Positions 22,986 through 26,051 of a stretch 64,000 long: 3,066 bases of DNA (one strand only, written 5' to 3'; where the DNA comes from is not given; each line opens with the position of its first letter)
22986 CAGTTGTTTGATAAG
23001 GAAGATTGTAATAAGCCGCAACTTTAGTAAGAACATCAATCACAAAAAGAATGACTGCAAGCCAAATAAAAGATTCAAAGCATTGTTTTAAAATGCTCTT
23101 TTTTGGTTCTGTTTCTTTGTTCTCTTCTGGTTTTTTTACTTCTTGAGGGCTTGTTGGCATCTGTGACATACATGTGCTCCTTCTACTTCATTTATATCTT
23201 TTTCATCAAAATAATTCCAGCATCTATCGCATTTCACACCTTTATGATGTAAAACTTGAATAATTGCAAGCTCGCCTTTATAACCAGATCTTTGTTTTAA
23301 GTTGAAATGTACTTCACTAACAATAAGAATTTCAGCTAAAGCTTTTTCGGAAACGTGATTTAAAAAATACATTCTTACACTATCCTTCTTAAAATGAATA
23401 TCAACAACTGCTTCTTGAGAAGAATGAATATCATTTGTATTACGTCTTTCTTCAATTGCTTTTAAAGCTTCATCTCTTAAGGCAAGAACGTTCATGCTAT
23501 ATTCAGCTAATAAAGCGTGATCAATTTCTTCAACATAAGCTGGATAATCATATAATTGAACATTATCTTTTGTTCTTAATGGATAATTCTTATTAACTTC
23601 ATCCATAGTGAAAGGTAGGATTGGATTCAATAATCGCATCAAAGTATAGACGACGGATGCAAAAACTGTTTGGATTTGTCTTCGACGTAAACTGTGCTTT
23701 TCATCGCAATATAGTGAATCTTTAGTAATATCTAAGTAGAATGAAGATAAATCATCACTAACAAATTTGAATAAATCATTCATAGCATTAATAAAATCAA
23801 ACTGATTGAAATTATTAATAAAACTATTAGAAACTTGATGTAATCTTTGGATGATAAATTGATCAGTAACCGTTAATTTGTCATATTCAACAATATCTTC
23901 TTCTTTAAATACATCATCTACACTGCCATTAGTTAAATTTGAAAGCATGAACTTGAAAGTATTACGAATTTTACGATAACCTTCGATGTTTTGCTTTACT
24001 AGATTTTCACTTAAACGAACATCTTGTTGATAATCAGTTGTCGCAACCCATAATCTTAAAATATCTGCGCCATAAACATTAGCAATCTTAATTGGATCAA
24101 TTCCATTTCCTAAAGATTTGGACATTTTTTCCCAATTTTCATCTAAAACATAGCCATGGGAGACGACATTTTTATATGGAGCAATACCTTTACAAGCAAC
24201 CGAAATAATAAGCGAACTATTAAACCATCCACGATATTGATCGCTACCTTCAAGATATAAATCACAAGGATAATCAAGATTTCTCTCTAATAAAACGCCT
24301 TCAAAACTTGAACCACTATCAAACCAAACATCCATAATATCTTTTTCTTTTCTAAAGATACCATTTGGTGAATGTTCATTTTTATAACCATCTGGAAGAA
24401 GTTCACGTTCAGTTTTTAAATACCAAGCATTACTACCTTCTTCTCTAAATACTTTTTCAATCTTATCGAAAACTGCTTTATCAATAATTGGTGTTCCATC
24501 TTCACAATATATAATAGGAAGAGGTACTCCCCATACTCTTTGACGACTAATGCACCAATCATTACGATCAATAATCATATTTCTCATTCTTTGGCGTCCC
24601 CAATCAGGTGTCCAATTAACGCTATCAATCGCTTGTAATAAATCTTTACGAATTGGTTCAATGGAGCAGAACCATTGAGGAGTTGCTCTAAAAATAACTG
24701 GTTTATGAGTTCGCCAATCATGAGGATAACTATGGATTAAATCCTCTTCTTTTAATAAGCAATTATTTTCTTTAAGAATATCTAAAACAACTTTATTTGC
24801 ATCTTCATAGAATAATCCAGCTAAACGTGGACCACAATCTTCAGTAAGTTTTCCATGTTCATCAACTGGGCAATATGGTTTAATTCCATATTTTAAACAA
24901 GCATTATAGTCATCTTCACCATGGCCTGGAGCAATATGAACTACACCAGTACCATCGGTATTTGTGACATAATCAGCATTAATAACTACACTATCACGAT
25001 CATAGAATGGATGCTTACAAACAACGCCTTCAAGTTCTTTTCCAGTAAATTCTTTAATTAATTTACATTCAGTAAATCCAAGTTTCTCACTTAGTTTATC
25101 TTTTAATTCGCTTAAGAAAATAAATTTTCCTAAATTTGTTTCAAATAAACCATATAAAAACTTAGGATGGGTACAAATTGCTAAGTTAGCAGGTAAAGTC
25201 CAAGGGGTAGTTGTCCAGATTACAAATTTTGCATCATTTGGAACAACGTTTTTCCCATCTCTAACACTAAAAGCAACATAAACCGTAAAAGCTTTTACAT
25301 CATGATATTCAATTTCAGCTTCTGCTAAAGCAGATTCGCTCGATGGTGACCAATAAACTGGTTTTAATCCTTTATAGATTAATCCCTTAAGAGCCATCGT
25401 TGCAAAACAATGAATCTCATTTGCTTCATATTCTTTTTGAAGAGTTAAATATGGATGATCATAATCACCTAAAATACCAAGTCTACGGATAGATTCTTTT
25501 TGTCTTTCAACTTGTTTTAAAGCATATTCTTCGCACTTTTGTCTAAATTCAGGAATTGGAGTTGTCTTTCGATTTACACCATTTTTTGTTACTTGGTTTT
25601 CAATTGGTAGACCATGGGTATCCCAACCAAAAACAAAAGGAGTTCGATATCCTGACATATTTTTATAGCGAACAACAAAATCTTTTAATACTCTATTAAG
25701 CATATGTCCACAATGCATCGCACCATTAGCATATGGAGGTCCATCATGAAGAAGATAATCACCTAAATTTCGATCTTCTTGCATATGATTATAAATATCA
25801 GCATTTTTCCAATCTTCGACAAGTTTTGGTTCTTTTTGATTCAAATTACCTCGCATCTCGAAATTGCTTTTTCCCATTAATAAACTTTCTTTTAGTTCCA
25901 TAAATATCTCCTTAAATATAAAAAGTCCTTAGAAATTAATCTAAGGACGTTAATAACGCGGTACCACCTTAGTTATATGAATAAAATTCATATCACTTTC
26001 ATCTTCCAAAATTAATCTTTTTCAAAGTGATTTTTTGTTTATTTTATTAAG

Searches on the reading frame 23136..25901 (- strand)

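Call 74: search_protein_families(library=pfam, proteins=[window:23136-25901:-], max_evalue=0.00001)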
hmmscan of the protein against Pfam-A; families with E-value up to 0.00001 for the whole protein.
window:23136-25901:- (921 aa): 5 families
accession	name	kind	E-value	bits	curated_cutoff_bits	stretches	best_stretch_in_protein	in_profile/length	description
PF00133.28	tRNA-synt_1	-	5.5e-134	447.5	22.7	1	27-631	2-414/414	tRNA synthetases class I (I, L, M and V)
PF09334.17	tRNA-synt_1g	-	5e-25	88.5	20.1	1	56-198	8-136/391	tRNA synthetases class I (M)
PF08264.19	Anticodon_1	-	3.6e-24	85.8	25.1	1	680-833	1-146/148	Anticodon-binding domain of tRNA ligase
PF01921.24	tRNA-synt_1f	-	1.2e-07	31.5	27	0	570-650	262-340/360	tRNA synthetases class I (K)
PF01406.26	tRNA-synt_1e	-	1.9e-07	31.2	27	0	539-637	201-298/301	tRNA synthetases class I (C) catalytic domain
